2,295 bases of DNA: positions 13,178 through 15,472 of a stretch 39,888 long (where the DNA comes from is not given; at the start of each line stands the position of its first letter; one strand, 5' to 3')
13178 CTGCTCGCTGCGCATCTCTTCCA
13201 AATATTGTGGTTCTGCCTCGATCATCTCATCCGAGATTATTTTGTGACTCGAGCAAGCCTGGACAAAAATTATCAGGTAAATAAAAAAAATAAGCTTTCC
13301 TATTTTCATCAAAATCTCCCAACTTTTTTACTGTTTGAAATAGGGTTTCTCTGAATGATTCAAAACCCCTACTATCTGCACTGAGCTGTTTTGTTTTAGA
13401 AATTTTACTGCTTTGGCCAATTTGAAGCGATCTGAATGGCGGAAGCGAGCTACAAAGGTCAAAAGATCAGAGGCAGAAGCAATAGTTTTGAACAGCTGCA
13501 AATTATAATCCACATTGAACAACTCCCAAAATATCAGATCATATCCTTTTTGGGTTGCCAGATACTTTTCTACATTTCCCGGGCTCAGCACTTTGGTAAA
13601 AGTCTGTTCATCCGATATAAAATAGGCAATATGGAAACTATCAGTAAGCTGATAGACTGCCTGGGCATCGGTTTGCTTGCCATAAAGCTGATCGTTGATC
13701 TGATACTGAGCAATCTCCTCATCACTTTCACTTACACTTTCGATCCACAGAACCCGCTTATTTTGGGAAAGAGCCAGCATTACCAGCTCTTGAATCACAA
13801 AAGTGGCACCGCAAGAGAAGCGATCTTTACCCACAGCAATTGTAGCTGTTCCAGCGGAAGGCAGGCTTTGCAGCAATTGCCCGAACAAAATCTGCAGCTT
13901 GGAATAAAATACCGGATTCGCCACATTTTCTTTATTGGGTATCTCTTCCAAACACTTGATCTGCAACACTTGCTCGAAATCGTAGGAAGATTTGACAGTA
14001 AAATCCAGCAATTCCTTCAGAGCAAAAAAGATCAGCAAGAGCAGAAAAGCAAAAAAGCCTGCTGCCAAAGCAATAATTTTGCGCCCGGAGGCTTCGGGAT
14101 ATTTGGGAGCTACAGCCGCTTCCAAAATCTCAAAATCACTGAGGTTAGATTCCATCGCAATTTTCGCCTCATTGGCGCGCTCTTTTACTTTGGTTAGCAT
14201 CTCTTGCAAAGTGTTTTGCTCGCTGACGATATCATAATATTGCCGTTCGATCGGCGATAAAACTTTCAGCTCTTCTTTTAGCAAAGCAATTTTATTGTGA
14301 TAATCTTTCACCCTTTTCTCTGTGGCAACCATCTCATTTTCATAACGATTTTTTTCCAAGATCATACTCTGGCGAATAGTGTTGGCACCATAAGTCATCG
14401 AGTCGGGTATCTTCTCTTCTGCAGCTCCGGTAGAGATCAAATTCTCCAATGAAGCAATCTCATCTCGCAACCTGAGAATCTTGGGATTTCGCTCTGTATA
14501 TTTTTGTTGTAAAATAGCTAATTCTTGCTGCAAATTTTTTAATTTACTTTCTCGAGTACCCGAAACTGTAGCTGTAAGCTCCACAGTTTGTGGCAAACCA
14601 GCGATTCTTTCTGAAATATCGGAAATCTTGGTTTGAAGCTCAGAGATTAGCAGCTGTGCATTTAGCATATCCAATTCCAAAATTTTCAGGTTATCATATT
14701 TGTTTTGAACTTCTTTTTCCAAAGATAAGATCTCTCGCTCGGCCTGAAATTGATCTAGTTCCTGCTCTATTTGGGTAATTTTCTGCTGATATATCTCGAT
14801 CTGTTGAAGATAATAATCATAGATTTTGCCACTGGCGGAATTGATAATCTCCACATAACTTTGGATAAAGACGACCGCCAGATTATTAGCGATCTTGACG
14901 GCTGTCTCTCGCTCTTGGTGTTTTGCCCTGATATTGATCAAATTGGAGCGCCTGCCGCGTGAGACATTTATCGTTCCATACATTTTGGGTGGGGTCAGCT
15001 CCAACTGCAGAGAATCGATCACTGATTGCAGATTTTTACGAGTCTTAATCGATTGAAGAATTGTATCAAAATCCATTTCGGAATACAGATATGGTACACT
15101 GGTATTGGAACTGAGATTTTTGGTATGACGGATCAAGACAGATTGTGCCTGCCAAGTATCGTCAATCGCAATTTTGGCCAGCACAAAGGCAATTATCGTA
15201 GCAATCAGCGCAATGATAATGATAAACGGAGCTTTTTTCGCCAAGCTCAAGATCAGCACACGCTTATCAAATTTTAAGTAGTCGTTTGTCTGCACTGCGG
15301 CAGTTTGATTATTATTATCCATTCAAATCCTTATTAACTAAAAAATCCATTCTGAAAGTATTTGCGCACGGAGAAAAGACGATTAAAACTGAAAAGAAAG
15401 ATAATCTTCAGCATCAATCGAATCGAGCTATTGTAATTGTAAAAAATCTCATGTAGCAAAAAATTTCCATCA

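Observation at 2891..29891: Syp-like logic in a new guise: a 27-kb one-strand polysaccharide locus with its own STAS / PP2C / RsbW-type partner switch and no sigma factor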

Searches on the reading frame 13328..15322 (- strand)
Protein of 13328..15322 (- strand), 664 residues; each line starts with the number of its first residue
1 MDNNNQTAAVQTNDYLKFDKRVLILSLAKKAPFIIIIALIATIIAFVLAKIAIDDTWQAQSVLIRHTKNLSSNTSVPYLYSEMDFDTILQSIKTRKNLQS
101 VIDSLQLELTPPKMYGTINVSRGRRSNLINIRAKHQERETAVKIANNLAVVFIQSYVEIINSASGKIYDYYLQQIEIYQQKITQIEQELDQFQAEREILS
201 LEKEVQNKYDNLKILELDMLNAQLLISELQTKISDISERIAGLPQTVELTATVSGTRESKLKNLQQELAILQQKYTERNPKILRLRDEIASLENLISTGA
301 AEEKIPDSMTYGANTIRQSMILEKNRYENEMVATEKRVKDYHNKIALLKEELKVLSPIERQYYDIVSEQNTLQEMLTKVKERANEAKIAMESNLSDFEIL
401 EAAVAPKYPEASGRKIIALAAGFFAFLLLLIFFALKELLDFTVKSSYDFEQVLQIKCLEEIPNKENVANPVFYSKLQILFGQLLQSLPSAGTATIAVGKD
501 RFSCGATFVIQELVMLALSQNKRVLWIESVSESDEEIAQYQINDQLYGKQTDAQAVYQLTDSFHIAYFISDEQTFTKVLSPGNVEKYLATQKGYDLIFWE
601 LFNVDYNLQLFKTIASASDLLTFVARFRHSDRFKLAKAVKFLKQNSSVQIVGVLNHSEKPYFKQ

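Call 4: search_protein_families(library=pfam, proteins=[window:13328-15322:-], max_evalue=0.001)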
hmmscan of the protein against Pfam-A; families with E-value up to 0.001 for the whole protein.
window:13328-15322:- (664 aa): 1 family
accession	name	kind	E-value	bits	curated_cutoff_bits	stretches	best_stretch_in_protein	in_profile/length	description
PF02706.20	Wzz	-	0.001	19.8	25.5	1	23-104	8-90/91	Chain length determinant protein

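Call 37: search_protein_families(library=ncbifam, proteins=[window:13328-15322:-], max_evalue=0.01)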
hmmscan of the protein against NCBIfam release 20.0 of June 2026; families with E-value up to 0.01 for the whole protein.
window:13328-15322:- (664 aa): 8 families
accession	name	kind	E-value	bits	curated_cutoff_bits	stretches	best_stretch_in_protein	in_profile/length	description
TIGR03007.1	pepcterm_ChnLen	equivalog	7.3e-34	116.8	278.85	1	29-469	12-468/498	XrtA system polysaccharide chain length determinant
TIGR01006.1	polys_exp_MPA1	subfamily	1.1e-16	61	296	2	19-161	9-153/226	CspC family polysaccharide chain length determinant protein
TIGR03017.1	EpsF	equivalog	3e-14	52.6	422.75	1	118-461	123-443/444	chain length determinant protein EpsF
NF002572.0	PRK02224.1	equivalog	1.3e-05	23.7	1087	1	174-408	329-557/888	DNA double-strand break repair ATPase Rad50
TIGR02168.1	SMC_prok_B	equivalog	1.6e-05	22.9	567.35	1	149-393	223-468/1181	chromosome segregation protein SMC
NF045487.1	ASRP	equivalog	5.7e-05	21.9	300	2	174-310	325-459/593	archaea-specific SMC-related protein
NF041035.1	Rad50_Halo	equivalog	0.00015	20.3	1000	1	173-405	328-554/883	DNA double-strand break repair ATPase Rad50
TIGR02169.1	SMC_prok_A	equivalog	0.0075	14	729.4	0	176-394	692-917/1165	chromosome segregation protein SMC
